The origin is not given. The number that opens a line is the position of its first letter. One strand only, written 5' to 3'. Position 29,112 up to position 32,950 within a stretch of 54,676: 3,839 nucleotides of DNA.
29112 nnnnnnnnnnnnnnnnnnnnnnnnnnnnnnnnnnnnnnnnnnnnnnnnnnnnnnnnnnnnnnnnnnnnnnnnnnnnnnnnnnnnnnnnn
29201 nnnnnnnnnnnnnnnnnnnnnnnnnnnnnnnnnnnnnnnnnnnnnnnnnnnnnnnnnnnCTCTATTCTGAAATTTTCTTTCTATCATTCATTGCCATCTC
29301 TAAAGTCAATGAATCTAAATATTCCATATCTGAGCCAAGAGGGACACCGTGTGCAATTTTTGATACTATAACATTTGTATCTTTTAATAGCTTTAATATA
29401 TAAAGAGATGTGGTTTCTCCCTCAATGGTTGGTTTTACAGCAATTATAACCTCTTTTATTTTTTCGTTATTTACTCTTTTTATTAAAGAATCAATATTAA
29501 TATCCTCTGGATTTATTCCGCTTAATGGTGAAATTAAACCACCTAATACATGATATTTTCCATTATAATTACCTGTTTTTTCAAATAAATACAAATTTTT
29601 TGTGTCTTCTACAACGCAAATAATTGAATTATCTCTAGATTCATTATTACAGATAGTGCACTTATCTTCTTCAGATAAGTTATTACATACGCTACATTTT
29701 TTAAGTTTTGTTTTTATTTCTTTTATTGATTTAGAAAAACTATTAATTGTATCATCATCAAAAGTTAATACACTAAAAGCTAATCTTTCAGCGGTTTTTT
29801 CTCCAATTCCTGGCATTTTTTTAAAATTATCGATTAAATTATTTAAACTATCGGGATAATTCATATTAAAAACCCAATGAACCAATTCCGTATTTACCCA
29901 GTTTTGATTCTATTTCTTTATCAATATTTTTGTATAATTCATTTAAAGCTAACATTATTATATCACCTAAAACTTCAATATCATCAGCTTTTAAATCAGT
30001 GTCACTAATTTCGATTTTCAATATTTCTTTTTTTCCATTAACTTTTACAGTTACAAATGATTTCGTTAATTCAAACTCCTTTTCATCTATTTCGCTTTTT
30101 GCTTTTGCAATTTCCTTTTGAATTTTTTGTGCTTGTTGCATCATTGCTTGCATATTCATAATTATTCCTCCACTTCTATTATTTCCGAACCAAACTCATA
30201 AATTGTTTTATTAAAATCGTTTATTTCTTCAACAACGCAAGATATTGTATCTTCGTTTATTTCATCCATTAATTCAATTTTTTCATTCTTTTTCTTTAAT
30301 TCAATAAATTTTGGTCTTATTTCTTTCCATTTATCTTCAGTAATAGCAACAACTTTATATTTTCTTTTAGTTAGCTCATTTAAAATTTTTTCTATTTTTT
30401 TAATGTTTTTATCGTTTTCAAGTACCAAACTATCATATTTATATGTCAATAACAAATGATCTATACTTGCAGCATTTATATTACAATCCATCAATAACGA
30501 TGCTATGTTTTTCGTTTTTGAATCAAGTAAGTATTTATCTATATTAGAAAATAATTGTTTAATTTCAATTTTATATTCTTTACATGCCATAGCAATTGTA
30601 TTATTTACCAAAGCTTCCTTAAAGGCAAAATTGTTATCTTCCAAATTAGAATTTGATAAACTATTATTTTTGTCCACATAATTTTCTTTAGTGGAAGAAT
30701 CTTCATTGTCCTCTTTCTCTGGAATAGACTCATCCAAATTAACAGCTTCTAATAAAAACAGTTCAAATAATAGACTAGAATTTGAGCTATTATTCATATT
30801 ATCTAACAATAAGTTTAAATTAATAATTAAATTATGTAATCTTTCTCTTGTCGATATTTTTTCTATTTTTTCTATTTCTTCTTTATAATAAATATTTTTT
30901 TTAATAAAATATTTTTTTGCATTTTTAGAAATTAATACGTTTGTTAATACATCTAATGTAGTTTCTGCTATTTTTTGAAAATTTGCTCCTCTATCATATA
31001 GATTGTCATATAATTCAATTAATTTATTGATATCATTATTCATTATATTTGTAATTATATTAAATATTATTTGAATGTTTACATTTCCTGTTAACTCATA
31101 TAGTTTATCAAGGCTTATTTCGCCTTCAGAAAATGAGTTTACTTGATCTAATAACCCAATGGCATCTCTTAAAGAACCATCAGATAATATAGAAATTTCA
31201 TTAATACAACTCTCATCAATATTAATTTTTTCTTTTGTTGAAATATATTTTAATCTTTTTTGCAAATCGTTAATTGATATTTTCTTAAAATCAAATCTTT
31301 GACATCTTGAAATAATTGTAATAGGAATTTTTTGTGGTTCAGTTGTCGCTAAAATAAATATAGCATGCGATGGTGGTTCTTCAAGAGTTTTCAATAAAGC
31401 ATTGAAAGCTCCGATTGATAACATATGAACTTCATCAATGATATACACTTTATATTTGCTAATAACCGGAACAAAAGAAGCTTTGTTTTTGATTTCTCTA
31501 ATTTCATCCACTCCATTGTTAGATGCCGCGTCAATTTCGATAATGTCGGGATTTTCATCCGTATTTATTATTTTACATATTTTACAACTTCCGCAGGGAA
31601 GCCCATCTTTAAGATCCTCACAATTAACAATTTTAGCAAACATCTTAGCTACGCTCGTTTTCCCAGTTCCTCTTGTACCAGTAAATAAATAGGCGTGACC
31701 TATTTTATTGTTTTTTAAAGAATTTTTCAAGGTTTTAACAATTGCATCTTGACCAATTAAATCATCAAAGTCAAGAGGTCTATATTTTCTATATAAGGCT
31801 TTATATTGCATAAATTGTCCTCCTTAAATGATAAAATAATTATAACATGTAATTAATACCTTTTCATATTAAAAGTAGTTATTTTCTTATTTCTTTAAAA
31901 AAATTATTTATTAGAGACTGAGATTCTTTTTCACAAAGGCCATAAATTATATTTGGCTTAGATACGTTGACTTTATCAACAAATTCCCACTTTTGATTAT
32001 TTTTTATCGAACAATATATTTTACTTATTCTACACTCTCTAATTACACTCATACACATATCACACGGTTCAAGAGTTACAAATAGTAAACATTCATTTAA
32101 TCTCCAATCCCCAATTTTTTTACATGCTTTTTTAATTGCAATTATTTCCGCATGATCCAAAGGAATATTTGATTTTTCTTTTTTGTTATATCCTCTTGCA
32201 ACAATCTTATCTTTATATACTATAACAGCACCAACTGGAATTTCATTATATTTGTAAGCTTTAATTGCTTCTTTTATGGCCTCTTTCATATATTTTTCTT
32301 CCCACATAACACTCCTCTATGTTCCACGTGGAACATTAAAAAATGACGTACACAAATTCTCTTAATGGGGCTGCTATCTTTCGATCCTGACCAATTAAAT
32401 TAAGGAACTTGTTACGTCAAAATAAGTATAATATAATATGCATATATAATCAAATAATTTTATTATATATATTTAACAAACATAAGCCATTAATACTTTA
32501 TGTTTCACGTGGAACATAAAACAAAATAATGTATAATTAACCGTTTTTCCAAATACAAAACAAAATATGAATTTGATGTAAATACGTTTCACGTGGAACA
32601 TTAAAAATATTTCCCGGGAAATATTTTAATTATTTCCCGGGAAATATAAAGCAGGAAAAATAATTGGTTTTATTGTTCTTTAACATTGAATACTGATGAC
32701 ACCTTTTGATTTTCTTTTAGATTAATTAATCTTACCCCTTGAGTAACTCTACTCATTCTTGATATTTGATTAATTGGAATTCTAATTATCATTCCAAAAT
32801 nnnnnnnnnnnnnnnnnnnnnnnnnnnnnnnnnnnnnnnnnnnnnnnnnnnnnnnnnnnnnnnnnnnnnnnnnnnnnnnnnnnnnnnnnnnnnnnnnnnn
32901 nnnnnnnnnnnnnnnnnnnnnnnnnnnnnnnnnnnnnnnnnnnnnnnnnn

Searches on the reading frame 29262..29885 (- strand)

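Call 23: search_protein_families(library=pfam, proteins=[window:29262-29885:-], max_evalue=0.0001)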
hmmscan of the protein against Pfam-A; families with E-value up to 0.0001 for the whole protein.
window:29262-29885:- (207 aa): 5 families
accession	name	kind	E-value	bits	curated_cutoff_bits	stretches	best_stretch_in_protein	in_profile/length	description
PF13662.12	Toprim_4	-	4.2e-23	81.8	25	1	88-178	2-85/85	Toprim domain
PF21176.3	RecR_HhH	-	2.2e-11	43.8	27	1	15-56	2-43/45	RecR, helix-hairpin-helix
PF21175.2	RecR_C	-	2.6e-08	33.6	22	1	180-203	1-24/24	RecR, C-terminal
PF02132.21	RecR_ZnF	-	1.5e-07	31.4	22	1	62-81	2-21/21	RecR, Cys4-zinc finger domain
PF01751.28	Toprim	-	2.8e-07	31.1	23.1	1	89-172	2-91/96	Toprim domain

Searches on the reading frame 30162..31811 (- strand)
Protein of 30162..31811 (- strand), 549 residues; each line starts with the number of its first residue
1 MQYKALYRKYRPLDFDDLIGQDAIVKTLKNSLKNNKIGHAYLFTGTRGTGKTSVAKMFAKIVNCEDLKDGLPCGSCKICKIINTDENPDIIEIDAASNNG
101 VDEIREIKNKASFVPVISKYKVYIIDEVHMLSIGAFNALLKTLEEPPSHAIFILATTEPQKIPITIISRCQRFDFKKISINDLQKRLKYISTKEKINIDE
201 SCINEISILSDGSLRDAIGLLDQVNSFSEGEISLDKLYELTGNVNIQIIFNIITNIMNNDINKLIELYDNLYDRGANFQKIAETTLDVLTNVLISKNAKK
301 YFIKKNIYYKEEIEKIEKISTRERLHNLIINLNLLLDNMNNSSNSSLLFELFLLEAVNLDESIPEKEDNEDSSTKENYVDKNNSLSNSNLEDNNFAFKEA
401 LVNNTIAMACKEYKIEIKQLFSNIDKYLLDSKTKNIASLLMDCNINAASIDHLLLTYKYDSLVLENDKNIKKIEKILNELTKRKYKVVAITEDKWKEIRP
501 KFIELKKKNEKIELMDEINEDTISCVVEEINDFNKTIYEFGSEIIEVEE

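Call 23: search_protein_families(library=pfam, proteins=[window:30162-31811:-], max_evalue=0.0001)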
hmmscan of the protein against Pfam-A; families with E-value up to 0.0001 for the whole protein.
window:30162-31811:- (549 aa): 7 families
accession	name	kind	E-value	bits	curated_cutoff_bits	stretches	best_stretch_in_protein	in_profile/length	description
PF13177.12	DNA_pol3_delta2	-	1.6e-49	168.4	27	1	21-178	2-160/161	DNA polymerase III, delta subunit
PF00004.35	AAA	-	1.5e-11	45.3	21.2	1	42-173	2-126/131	ATPase family associated with various cellular activities (AAA)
PF22608.2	DNAX_ATPase_lid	-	4.7e-08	33.1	27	1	184-229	3-48/49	DNA polymerase III clamp loader subunit, ATPase lid domain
PF12169.13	DNA_pol3_gamma3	-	5.5e-07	29.9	24.4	1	238-367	7-138/143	DNA polymerase III subunits gamma and tau domain III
PF21960.2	RCF1-5-like_lid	-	1.3e-06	28.7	27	1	185-220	1-37/43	RCF1/5-like, AAA+ ATPase lid domain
PF06068.19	TIP49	-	4.8e-06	26.4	23.8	0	110-157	270-311/347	TIP49 P-loop domain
PF13401.12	AAA_22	-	4.4e-05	24.2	27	0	42-154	9-120/130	AAA domain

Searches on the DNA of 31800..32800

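Call 48: search_rna_families(source=window, start=31800, end=32800, threshold=gathering)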
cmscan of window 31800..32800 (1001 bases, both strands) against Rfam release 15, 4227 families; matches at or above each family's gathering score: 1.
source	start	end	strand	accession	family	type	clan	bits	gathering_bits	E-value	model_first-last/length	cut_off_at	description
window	32330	32428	-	RF00169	Bacteria_small_SRP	Gene;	CL00003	44.3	40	4.3e-08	1-97/97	no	Bacterial small signal recognition particle RNA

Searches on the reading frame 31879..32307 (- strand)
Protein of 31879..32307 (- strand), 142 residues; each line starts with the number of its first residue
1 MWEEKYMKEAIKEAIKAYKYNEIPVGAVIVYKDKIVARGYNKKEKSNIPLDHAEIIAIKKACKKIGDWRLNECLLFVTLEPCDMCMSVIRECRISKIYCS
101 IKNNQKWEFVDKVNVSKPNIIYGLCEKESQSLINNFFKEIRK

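Call 23: search_protein_families(library=pfam, proteins=[window:31879-32307:-], max_evalue=0.0001)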
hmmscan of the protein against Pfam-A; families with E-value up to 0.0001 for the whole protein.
window:31879-32307:- (142 aa): 2 families
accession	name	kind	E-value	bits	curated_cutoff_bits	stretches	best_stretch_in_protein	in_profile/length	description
PF14437.12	MafB19-deam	-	4e-33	114.7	27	1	3-141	3-142/142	MafB19-like deaminase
PF00383.29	dCMP_cyt_deam_1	-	3.1e-31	107.7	25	1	2-100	3-101/102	Cytidine and deoxycytidylate deaminase zinc-binding region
